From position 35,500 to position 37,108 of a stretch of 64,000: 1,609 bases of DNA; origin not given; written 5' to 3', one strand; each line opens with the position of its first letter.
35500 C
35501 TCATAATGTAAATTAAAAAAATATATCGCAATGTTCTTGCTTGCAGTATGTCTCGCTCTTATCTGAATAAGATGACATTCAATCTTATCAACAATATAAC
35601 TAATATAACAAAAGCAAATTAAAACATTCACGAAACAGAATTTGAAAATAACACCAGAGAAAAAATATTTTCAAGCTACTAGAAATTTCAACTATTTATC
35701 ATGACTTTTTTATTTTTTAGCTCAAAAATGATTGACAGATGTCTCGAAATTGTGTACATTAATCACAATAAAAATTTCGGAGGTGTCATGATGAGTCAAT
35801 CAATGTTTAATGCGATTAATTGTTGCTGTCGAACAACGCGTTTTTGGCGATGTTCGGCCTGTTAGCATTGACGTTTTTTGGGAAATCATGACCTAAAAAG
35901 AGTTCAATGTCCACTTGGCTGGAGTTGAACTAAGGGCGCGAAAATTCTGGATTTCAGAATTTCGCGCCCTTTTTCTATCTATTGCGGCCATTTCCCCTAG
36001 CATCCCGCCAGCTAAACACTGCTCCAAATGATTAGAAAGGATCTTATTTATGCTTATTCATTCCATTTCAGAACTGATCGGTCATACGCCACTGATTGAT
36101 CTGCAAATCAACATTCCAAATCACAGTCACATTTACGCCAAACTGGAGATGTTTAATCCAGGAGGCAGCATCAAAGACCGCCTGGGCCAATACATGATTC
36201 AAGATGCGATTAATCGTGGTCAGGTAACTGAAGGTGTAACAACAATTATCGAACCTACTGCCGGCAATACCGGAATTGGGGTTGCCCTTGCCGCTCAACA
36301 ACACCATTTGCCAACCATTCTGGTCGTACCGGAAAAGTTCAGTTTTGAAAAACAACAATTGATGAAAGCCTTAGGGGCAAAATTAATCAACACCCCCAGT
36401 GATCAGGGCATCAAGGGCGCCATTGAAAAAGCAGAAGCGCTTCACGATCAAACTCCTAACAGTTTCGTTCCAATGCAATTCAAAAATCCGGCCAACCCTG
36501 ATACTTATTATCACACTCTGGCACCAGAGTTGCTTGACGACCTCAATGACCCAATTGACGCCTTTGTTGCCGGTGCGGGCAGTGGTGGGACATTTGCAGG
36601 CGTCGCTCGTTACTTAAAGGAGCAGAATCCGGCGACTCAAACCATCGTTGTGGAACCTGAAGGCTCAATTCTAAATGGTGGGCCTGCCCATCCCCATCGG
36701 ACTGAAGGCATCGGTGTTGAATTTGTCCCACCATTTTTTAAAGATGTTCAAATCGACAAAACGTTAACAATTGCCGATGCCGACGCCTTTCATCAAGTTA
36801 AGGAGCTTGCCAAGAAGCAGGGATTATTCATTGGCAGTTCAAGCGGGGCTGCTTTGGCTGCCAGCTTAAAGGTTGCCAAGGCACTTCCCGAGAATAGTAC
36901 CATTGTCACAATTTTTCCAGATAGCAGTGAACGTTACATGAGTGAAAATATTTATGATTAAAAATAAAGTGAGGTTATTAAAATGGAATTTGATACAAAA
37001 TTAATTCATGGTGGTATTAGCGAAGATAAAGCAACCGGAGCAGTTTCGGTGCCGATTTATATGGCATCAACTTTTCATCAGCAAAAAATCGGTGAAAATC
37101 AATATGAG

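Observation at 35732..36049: Cys-codon-rich leader peptide plus intrinsic terminator in front of cysK-ctl-cysE: candidate ribosome-mediated cysteine attenuator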

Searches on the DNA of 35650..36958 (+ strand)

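Call 4: search_rna_families(source=window, start=35650, end=36100, threshold=evalue, max_evalue=10, show_alignments=4)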
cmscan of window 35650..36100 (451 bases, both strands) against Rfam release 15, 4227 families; matches with E-value up to 10: 9.
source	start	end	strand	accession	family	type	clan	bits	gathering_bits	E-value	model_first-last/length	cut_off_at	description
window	36010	36077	+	RF01626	ceN30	Gene; snRNA; snoRNA; CD-box;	-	23.6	65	0.0093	1-73/73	no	Caenorhabditis snoRNA ceN30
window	36024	36077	+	RF00281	SNORD47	Gene; snRNA; snoRNA; CD-box;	-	16.2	50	3.3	23-73/77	no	Small nucleolar RNA SNORD47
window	35922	35990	-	RF02066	STnc320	Gene; sRNA;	-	15.6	50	2.8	1-55/55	no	Salmonella enterica sRNA STnc320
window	35931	35973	+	RF03360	mir-3156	Gene; miRNA;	-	15.4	76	4.1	1-77/77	no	mir-3156 microRNA precursor family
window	35925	36031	-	RF02055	STnc380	Gene; sRNA;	-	14.3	60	3.1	1-108/108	no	Enterobacterial sRNA STnc380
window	35784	35835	+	RF00201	snoZ278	Gene; snRNA; snoRNA; CD-box;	-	13.4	36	7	1-115/115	no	Small nucleolar RNA Z278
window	35927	36039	+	RF01730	Termite-leu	Cis-reg;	-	13.1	51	6.3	1-78/78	no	Termite-leu RNA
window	35945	36053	-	RF02195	TP53TG1_1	Gene; lncRNA;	-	12.5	40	4.6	53-153/153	no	TP53 target 1 conserved region 1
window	35931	35972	+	RF04153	MIR856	Gene; miRNA;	-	9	297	9.7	1-258/258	no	MIR856 microRNA precursor family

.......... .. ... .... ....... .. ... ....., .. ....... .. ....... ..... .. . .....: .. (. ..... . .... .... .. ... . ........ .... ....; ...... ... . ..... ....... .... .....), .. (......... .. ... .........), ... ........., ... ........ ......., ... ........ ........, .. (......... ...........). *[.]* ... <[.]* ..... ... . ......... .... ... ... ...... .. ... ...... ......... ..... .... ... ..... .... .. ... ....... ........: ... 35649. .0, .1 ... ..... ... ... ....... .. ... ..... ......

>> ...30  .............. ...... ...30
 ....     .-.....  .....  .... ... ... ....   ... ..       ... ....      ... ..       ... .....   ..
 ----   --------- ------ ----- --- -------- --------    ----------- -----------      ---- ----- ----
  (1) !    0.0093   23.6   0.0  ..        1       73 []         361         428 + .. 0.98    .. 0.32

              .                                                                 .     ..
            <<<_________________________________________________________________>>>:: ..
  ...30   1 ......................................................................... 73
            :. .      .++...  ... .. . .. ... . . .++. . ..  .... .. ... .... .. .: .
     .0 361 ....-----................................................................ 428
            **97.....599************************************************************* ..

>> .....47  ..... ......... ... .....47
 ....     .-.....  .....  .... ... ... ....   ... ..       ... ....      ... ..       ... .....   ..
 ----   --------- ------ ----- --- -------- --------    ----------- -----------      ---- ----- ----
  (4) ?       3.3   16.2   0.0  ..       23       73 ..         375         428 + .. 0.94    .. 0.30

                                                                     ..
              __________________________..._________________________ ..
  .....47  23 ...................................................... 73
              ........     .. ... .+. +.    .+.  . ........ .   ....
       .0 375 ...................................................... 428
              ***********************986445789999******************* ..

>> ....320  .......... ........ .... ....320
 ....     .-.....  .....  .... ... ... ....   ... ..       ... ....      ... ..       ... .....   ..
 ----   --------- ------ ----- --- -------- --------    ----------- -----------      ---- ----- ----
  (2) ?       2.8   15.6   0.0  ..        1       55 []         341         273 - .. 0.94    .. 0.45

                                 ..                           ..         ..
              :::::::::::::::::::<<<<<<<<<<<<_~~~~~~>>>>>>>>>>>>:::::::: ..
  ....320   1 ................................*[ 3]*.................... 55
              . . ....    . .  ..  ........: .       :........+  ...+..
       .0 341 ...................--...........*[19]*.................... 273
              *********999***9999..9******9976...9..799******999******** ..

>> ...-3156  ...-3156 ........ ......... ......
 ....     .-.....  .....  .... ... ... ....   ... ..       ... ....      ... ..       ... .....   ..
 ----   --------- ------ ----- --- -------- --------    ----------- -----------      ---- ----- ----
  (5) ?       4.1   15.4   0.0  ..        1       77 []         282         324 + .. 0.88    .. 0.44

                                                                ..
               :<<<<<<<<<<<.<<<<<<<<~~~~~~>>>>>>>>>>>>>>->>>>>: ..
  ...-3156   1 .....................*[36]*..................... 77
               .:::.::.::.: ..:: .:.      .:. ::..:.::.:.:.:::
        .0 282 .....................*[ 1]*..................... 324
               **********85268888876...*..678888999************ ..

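Call 11: search_dna_similar(query=window:35700-36060:+, collection=plasmids, mode=distant, max_rows=40, rows=spread)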
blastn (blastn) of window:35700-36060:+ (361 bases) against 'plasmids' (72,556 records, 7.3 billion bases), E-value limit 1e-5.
Records with a match: 26; places in all: 26; records where one place covers at least 80% of the query: 12.
Best place of each record, by identity: >=99% 12; 80-90% 14.
By first word of the organism name: Lacticaseibacillus 26.
By predicted mobility (MOB-suite, as given by PLSDB): mobilizable 21; conjugative 4; non-mobilizable 1.
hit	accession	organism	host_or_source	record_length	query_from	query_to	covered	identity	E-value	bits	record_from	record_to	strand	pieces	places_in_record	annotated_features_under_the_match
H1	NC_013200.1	Lacticaseibacillus rhamnosus Lc 705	-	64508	1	361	100%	100.0%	0e+0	652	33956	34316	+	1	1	cysteine synthase family protein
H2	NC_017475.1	Lacticaseibacillus paracasei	traditional dairy products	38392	1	361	100%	100.0%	0e+0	652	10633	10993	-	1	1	cysteine synthase family protein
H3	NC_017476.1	Lacticaseibacillus paracasei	homemade koumiss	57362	1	361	100%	100.0%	0e+0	652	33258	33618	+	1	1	cysteine synthase family protein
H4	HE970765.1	Lacticaseibacillus paracasei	-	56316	1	361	100%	100.0%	0e+0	652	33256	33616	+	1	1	cysM: Cysteine synthase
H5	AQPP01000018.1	Lacticaseibacillus paracasei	Actimel product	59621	1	361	100%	100.0%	0e+0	652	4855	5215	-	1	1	none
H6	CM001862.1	Lacticaseibacillus paracasei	Actimel product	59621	1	361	100%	100.0%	0e+0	652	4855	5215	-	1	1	none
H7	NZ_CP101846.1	Lacticaseibacillus rhamnosus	mixed culture,Handmade yogurt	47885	1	361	100%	100.0%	0e+0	652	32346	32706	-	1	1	cysteine synthase family protein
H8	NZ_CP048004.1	Lacticaseibacillus paracasei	Canine,Single cell,Canine feces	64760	1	361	100%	99.7%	0e+0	644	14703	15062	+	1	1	cysteine synthase family protein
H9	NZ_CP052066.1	Lacticaseibacillus paracasei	Homo sapiens,whole organism,feces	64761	1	361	100%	99.7%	0e+0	644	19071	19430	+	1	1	cysteine synthase family protein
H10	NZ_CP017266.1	Lacticaseibacillus paracasei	cell culture,cheese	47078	1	361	100%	99.2%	2e-180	638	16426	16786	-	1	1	cysteine synthase family protein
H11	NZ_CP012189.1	Lacticaseibacillus paracasei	cell culture,Koumiss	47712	1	361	100%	99.2%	2e-180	638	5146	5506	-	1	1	cysteine synthase family protein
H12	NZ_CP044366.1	Lacticaseibacillus paracasei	single strain,Tibetan traditional dairy ...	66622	1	361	100%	99.2%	2e-180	638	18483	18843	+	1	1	cysteine synthase family protein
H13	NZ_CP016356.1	Lacticaseibacillus paracasei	cell culture,starter culture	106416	7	291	79%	84.3%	5e-81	308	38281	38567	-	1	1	none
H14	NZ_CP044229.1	Lacticaseibacillus rhamnosus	Homo sapiens,cell culture,intestinal ...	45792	7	291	79%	84.3%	5e-81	308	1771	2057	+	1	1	none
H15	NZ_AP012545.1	Lacticaseibacillus casei DSM 20011 = JCM 1134 = ATCC 393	-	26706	7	291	79%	84.3%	5e-81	308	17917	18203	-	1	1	none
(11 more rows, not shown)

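Call 12: get_annotated_region(hit=H15, flank=5000)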
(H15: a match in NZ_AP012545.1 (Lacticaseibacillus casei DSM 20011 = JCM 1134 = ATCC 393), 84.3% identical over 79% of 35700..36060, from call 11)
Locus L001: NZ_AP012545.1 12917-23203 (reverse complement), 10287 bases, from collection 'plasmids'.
description: Lacticaseibacillus casei DSM 20011 = JCM 1134 = ATCC 393 plasmid pLBCZ-1, complete sequence
organism: Lacticaseibacillus casei DSM 20011 = JCM 1134 = ATCC 393 (NCBI taxid 1423732)
taxonomy: Bacteria; Bacillota; Bacilli; Lactobacillales; Lactobacillaceae; Lacticaseibacillus; Lacticaseibacillus casei; Lacticaseibacillus casei DSM 20011 = JCM 1134 = ATCC 393
host: -; source: -; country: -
typing (MOB-suite, as given by PLSDB): mobilizable; relaxase MOBP
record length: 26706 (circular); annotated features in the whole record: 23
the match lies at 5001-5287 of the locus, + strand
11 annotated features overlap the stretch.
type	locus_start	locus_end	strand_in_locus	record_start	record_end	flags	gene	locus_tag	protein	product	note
CDS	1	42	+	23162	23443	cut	-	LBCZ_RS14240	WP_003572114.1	type II toxin-antitoxin system YafQ family toxin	-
CDS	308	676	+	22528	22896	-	-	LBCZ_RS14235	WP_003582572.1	YxeA family protein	-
CDS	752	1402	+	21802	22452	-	-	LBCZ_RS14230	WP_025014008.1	recombinase family protein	GO:0006310 - DNA recombination [Evidence IEA]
CDS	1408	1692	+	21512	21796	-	-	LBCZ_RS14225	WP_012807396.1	BRCT domain-containing protein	-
CDS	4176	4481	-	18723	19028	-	-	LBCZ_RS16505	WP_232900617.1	IS3 family transposase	-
CDS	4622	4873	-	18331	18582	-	-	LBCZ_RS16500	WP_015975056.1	IS3 family transposase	-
CDS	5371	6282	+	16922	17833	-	-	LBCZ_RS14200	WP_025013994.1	cysteine synthase family protein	GO:0006535 - cysteine biosynthetic process from serine [Evidence IEA]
CDS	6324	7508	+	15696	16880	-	-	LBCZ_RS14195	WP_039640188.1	PLP-dependent aspartate aminotransferase family protein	GO:0019343 - cysteine biosynthetic process via cystathionine [Evidence IEA]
CDS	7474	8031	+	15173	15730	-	epsC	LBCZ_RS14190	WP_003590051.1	serine O-acetyltransferase EpsC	GO:0006535 - cysteine biosynthetic process from serine [Evidence IEA]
CDS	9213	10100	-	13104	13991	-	-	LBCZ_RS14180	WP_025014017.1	GRP family sugar transporter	-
CDS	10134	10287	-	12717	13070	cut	-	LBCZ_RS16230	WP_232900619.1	class I SAM-dependent methyltransferase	-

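Call 13: get_annotated_region(hit=H1, flank=6000)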
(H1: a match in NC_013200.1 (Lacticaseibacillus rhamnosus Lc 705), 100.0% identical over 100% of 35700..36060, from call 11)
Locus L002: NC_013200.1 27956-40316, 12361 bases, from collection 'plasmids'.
description: Lacticaseibacillus rhamnosus Lc 705 plasmid pLC1, complete sequence
organism: Lacticaseibacillus rhamnosus Lc 705 (NCBI taxid 568704)
taxonomy: Bacteria; Bacillota; Bacilli; Lactobacillales; Lactobacillaceae; Lacticaseibacillus; Lacticaseibacillus rhamnosus; Lacticaseibacillus rhamnosus Lc 705
host: -; source: -; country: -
typing (MOB-suite, as given by PLSDB): mobilizable; relaxase MOBP
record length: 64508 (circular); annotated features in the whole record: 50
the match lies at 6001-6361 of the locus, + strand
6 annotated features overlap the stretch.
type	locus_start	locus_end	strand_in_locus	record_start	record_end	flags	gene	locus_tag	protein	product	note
CDS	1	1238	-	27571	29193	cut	-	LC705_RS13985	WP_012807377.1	type I restriction-modification system subunit M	GO:0006306 - DNA methylation [Evidence IEA]; GO:0009307 - DNA restriction-modification system [Evidence IEA]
CDS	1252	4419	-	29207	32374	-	-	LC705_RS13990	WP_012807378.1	HsdR family type I site-specific deoxyribonuclease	GO:0009307 - DNA restriction-modification system [Evidence IEA]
CDS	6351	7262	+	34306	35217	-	-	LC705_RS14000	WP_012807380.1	cysteine synthase family protein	GO:0006535 - cysteine biosynthetic process from serine [Evidence IEA]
CDS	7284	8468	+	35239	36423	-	-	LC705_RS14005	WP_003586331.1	PLP-dependent aspartate aminotransferase family protein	GO:0019343 - cysteine biosynthetic process via cystathionine [Evidence IEA]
CDS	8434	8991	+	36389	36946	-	epsC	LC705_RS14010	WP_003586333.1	serine O-acetyltransferase EpsC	GO:0006535 - cysteine biosynthetic process from serine [Evidence IEA]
CDS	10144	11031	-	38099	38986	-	-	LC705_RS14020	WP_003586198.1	GRP family sugar transporter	-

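Call 70: search_rna_families(sources=[L217, L218, L139, L138], threshold=gathering)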
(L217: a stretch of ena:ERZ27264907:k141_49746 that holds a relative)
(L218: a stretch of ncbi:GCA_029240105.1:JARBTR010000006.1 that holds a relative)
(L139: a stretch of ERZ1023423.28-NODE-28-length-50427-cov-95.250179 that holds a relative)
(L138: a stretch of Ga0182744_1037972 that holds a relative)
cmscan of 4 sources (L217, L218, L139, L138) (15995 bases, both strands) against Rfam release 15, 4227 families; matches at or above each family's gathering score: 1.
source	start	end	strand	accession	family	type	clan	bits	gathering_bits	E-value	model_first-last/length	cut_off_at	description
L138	106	171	+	RF01690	Bacillaceae-1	Gene; sRNA;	-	54.6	35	7.7e-08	1-67/67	no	Bacillaceae-1 RNA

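Call 82: search_rna_families(sources=[L001, L003, L005, L127, L128, L129, L130, L131, L132, L133, L134, L135, L136, L137], threshold=gathering)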
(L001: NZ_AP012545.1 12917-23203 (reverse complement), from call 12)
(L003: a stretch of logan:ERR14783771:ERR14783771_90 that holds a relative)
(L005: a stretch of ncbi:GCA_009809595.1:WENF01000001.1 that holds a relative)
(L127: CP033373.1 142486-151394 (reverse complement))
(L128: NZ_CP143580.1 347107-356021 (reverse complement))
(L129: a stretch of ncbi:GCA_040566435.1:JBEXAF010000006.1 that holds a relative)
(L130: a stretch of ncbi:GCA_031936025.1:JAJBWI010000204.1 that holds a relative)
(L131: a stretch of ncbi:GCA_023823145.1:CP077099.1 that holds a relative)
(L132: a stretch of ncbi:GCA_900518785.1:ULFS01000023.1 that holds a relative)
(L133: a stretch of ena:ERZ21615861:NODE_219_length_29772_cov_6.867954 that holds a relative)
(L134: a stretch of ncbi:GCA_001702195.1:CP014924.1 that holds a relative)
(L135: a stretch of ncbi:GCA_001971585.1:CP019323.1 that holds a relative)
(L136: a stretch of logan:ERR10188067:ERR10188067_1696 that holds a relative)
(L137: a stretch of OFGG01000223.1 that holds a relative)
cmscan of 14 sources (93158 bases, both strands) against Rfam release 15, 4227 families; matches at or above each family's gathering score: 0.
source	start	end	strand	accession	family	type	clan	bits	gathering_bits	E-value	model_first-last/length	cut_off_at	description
